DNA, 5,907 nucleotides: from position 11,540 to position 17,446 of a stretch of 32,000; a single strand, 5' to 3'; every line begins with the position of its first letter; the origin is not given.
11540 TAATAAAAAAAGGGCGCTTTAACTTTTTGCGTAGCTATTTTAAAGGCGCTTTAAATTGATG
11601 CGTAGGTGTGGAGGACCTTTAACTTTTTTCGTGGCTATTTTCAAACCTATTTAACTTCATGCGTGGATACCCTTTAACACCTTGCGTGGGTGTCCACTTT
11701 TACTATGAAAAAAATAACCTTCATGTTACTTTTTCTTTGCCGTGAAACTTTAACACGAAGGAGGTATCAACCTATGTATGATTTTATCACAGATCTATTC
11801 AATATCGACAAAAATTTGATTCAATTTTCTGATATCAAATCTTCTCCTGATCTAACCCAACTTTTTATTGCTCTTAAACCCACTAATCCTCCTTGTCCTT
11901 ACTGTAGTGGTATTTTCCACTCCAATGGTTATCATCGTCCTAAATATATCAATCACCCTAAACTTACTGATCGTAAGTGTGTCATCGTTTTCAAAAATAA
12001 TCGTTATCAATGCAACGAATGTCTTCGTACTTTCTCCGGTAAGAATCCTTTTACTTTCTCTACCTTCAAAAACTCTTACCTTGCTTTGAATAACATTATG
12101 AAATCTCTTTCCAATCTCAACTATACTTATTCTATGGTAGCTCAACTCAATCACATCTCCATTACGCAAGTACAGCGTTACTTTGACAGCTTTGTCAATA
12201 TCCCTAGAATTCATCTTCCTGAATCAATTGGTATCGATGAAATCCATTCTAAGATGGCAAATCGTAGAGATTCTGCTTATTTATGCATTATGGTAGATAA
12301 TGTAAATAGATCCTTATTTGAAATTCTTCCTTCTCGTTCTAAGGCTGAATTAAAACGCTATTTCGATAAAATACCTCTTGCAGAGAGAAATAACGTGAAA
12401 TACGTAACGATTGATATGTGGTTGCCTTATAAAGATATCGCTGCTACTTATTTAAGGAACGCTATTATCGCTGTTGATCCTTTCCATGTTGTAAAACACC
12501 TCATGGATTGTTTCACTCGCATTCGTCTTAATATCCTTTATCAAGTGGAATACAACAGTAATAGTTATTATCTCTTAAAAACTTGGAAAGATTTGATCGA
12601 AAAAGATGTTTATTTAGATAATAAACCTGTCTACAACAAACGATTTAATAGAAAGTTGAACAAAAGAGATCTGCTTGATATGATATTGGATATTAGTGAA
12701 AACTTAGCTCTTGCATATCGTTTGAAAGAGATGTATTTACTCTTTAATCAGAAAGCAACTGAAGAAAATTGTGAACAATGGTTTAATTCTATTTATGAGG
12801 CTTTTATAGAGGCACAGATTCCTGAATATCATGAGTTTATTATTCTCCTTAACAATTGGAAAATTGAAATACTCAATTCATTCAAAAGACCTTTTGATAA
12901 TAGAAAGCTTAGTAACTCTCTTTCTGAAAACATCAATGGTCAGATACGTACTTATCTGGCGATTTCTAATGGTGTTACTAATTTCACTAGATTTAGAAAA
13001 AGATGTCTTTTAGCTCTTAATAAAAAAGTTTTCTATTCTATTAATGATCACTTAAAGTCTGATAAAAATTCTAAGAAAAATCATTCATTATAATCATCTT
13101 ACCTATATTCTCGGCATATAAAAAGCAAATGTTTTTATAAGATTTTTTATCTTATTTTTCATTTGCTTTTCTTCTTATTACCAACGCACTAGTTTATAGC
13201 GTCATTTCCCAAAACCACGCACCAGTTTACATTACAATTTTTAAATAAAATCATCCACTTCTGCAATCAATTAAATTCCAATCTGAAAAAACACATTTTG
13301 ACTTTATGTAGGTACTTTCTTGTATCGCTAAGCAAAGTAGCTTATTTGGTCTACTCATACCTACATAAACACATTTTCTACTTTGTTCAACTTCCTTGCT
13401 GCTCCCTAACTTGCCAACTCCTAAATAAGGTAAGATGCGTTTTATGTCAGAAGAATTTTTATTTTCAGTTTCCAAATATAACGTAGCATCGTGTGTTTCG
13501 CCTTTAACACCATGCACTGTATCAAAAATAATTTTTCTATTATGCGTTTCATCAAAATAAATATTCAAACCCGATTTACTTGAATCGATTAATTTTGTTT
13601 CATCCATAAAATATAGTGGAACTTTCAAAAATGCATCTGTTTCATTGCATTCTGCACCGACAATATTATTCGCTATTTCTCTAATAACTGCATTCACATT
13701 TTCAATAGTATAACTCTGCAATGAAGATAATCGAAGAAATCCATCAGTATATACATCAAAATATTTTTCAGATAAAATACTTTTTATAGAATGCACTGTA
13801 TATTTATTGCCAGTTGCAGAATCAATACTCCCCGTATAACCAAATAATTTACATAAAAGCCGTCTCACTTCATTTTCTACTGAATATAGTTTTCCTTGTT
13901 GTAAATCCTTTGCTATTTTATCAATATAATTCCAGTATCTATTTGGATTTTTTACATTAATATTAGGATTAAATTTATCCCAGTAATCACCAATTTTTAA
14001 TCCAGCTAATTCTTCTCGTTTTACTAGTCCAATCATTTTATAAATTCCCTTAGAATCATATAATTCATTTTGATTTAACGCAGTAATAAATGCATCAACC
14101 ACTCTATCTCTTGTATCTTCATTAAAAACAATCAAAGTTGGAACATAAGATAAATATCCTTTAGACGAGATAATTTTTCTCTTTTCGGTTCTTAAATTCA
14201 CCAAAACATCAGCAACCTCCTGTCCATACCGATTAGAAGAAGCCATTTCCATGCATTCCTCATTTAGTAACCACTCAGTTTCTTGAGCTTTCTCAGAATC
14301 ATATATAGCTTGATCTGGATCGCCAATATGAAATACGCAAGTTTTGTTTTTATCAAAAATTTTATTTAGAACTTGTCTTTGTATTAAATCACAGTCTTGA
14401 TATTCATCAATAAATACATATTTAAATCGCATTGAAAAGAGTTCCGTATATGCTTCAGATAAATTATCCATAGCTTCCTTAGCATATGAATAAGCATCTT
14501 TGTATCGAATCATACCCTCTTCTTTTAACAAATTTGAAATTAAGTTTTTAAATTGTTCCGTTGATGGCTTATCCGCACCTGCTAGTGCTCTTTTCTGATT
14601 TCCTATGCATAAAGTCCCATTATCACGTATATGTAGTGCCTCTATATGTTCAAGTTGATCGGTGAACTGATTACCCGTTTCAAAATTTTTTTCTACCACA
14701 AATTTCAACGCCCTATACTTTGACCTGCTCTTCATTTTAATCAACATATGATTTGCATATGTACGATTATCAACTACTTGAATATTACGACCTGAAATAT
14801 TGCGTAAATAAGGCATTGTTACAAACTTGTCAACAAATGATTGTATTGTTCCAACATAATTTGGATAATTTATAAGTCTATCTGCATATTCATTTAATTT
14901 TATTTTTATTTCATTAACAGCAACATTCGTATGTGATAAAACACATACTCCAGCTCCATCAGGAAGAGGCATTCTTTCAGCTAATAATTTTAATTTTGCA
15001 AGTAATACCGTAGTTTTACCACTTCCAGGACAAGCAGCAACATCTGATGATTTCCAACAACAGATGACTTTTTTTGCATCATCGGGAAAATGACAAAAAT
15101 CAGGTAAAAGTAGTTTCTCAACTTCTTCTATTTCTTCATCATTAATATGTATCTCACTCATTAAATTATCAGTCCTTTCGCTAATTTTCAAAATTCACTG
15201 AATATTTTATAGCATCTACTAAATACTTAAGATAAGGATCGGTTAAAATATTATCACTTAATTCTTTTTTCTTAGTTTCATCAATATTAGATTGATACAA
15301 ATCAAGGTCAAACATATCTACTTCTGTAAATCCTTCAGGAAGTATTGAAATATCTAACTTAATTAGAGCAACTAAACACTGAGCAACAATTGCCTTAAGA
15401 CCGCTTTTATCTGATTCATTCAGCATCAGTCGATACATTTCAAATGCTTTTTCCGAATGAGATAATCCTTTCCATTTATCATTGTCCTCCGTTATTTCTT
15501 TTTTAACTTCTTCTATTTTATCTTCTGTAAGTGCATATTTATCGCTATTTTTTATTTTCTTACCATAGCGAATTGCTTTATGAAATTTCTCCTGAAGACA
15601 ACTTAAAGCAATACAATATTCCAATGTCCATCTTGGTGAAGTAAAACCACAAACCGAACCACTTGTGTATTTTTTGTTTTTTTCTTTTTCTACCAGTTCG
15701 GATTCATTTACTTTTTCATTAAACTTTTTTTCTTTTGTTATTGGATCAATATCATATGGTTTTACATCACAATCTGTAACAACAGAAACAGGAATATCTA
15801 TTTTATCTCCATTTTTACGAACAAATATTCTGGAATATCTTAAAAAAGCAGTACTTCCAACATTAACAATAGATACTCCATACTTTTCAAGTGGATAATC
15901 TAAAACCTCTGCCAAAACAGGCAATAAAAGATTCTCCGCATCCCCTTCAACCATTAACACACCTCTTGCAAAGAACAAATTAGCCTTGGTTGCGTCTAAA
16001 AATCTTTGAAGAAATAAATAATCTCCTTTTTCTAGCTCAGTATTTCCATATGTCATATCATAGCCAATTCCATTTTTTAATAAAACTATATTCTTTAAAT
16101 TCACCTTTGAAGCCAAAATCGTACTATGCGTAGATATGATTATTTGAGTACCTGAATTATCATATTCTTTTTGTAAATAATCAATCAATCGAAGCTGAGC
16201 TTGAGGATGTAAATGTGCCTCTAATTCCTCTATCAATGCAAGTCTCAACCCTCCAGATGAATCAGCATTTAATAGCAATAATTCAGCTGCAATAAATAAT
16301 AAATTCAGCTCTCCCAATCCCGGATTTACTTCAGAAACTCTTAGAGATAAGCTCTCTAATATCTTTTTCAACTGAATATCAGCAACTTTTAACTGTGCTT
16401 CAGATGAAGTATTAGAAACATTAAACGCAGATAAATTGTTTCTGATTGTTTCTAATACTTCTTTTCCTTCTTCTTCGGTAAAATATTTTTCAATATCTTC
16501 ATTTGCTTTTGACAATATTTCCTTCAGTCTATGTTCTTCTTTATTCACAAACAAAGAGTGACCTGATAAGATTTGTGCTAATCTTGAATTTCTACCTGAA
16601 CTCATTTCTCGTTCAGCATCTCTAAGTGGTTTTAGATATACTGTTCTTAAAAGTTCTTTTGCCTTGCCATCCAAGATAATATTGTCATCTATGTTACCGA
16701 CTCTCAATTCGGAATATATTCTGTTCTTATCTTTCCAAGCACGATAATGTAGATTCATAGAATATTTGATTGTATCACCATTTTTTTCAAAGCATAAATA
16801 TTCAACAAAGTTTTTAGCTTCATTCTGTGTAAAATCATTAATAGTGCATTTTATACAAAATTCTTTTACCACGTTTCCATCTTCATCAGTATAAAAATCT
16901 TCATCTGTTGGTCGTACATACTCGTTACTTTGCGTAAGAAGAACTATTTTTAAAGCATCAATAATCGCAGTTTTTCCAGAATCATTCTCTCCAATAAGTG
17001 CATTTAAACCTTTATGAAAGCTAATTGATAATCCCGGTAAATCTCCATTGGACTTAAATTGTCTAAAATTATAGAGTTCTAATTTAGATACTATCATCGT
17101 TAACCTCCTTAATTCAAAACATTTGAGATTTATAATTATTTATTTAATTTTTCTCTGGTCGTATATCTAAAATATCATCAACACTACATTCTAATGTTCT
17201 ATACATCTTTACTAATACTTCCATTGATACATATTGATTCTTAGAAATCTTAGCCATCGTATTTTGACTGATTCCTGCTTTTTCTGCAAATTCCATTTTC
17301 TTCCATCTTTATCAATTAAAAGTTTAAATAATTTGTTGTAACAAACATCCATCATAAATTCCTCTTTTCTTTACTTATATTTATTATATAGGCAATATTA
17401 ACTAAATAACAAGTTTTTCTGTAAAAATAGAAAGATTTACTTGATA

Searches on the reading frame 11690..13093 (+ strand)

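Call 6: search_protein_families(library=pfam, proteins=[window:11690-13093:+], max_evalue=0.01)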
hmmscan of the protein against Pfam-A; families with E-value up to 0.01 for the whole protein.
window:11690-13093:+ (467 aa): 2 families
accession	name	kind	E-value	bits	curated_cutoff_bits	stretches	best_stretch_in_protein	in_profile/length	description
PF01610.23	DDE_Tnp_ISL3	-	3.4e-42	145.3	23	1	180-438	1-239/240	Transposase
PF14690.11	Zn_ribbon_ISL3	-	0.0088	16.9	25.5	0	67-111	3-47/47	zinc-finger of transposase IS204/IS1001/IS1096/IS1165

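Call 7: search_protein_families(library=padloc, proteins=[window:11690-13093:+], max_evalue=0.01)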
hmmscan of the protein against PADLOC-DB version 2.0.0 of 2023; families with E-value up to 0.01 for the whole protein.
window:11690-13093:+ (467 aa): 0 families

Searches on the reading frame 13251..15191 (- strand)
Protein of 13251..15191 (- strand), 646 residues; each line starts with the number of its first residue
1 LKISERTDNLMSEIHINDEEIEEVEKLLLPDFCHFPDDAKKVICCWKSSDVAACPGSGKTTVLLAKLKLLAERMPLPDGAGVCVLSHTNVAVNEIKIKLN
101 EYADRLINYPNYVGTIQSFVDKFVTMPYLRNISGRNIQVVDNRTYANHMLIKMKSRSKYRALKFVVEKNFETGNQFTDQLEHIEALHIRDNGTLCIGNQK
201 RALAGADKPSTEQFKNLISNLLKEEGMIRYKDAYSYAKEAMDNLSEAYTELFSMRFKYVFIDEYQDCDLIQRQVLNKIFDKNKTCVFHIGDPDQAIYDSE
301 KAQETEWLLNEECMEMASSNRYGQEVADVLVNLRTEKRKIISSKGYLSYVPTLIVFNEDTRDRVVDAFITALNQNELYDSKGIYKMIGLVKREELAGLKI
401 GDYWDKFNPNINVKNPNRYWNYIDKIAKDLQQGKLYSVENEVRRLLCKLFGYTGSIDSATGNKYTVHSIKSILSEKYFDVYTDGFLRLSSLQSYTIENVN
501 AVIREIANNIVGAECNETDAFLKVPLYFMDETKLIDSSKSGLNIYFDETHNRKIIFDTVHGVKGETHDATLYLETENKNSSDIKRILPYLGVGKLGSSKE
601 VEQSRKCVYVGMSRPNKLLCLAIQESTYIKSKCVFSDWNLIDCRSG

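Call 6: search_protein_families(library=pfam, proteins=[window:13251-15191:-], max_evalue=0.01)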
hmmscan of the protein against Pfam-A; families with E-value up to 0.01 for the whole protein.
window:13251-15191:- (646 aa): 5 families
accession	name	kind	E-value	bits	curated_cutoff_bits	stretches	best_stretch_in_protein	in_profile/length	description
PF00580.27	UvrD-helicase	-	4.2e-26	92.7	23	1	47-303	14-259/271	UvrD/REP helicase N-terminal domain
PF13245.12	AAA_19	-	1.8e-11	44.8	25.1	1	51-297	16-131/134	AAA domain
PF01443.25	Viral_helicase1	-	7.5e-06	26.4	21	0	252-335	54-132/228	Viral superfamily 1 RNA helicase core domain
PF13361.12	UvrD_C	-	0.0012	18.8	25.6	1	167-624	167-348/350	UvrD-like helicase C-terminal domain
PF13173.12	AAA_14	-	0.0047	17.4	27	0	216-284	21-90/129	AAA domain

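Call 7: search_protein_families(library=padloc, proteins=[window:13251-15191:-], max_evalue=0.01)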
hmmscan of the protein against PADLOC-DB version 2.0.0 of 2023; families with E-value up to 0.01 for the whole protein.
window:13251-15191:- (646 aa): 45 families (the best 25 are shown)
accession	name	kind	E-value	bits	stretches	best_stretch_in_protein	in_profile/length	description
PDLC00131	GajB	-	2.5e-164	546.8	1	11-634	1-636/647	UrvD helicase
PDLC00147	GajB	-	1.8e-114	381.9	1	11-627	1-617/637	UrvD helicase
PDLC00146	GajB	-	2.4e-113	378.2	1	14-628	2-646/663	UrvD helicase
PDLC00105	GajB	-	3.4e-83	278.4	1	10-627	5-629/649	UrvD helicase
PDLC00126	GajB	-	5e-80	268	1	18-627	4-586/606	UrvD helicase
PDLC00139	GajB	-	1.8e-71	239.3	2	11-446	1-432/644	UrvD helicase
PDLC00124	GajB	-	2.6e-61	206.1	2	14-162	1-148/738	UrvD helicase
PDLC00138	GajB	-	2.6e-48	163.1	1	40-626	10-570/581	UrvD helicase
PDLC00129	GajB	-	1.7e-44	150.5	2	52-375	31-344/594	UrvD helicase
PDLC00112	GajB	-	2.3e-38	130.2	2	40-334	12-295/581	UrvD helicase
PDLC00136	GajB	-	2.8e-32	110.3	2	40-304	11-254/570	UrvD helicase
PDLC00127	GajB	-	1.2e-31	107.9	1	40-377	14-331/594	UrvD helicase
PDLC00119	GajB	-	7.6e-31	105.7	1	49-626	18-546/565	UrvD helicase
PDLC00118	GajB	-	1.1e-28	98.4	2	213-325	107-218/515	UrvD helicase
PDLC00123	GajB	-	2.9e-28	96.8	2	38-155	8-120/540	UrvD helicase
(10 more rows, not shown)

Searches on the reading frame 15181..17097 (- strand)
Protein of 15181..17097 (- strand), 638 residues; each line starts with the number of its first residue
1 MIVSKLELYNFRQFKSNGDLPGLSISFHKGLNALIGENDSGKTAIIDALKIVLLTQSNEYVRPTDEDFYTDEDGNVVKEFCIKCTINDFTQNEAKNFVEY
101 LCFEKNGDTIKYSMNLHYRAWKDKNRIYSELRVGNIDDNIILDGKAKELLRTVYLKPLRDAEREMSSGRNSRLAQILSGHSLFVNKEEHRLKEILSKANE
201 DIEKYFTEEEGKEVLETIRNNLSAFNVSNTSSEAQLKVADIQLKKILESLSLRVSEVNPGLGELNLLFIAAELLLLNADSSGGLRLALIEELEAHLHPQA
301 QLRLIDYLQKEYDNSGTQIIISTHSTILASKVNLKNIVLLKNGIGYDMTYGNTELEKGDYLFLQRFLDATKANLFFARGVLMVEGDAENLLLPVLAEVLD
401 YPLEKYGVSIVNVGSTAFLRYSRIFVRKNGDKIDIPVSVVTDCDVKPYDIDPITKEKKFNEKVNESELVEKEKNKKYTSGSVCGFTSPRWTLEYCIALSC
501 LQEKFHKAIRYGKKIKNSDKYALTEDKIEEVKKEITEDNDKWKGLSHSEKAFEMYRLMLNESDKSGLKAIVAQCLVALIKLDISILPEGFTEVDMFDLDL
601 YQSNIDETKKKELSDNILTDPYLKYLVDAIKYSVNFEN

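Call 6: search_protein_families(library=pfam, proteins=[window:15181-17097:-], max_evalue=0.01)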
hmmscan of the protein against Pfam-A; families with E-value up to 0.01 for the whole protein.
window:15181-17097:- (638 aa): 8 families
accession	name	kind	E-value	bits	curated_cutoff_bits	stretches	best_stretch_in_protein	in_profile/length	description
PF13175.12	AAA_15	-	7.4e-26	92.1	32.1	1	1-328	1-373/374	AAA ATPase domain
PF20469.4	OLD-like_TOPRIM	-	5.5e-17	62.5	23.2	1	375-444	1-67/67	Overcoming lysogenization defect protein-like, TOPRIM domain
PF13304.12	AAA_21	-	4.4e-16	60.2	27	1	31-328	1-302/304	AAA domain, putative AbiEii toxin, Type IV TA system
PF13476.12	AAA_23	-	6.2e-12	47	27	1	5-251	1-194/201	AAA domain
PF11398.14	DUF2813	-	8.2e-11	42.3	21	1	2-338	2-334/372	Protein of unknown function (DUF2813)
PF02463.25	SMC_N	-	1.7e-10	41.2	40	1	3-332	2-205/220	RecF/RecN/SMC N terminal domain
PF13555.12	AAA_29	-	1.3e-05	25.3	27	1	6-57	4-50/61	P-loop containing region of AAA domain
PF00102.32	Y_phosphatase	-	0.0061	16.7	20.9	0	51-125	70-146/234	Protein-tyrosine phosphatase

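Call 7: search_protein_families(library=padloc, proteins=[window:15181-17097:-], max_evalue=0.01)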
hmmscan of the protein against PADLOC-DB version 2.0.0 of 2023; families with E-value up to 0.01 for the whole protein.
window:15181-17097:- (638 aa): 133 families (the best 25 are shown)
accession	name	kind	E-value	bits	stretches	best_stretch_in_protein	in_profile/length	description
PDLC00080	GajA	-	1.4e-208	692.6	1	1-635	1-620/622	AAA ATPase domain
PDLC00099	GajA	-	7.9e-181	601.2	1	1-635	1-619/626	AAA ATPase domain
PDLC00096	GajA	-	2.5e-131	437.4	1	1-581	1-594/630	AAA ATPase domain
PDLC00091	GajA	-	7e-94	313.8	1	1-580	1-600/627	AAA ATPase domain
PDLC00071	GajA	-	1.1e-92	309.7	1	1-580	1-562/588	AAA ATPase domain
PDLC00070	GajA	-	1.8e-69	232.9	1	1-476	1-493/596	AAA ATPase domain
PDLC00083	GajA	-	3.2e-66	222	1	1-541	1-580/639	AAA ATPase domain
PDLC00073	GajA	-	8.3e-63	211.2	1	1-461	1-468/589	AAA ATPase domain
PDLC00069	GajA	-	7.5e-62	207.7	2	131-542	156-595/687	AAA ATPase domain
PDLC00064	GajA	-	2e-61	206.4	1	158-577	1-434/464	AAA ATPase domain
PDLC00072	GajA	-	1.2e-59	200.5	2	151-476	204-535/709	AAA ATPase domain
PDLC00101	GajA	-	7.3e-55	184.9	1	2-464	2-454/632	AAA ATPase domain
PDLC00077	GajA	-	2.1e-52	176.5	2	126-470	169-524/616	AAA ATPase domain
PDLC00092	GajA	-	2.5e-51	172.9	2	152-458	173-484/604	AAA ATPase domain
PDLC00066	GajA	-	4e-38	129.3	1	1-576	1-553/567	AAA ATPase domain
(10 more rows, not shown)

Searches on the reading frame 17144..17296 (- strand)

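Call 90: search_protein_families(library=phrogs, proteins=[window:17144-17296:-], max_evalue=0.01)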
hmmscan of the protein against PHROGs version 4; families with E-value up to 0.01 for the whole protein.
window:17144-17296:- (50 aa): 3 families
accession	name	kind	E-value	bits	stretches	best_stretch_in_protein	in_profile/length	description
phrog_8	-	transcription regulation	6.3e-05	23.6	1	2-47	175-220/346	transcriptional regulator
phrog_7241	-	transcription regulation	0.0016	19.5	1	2-43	79-121/122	transcriptional regulator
phrog_3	-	transcription regulation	0.0022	18.8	1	2-46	106-151/430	transcriptional repressor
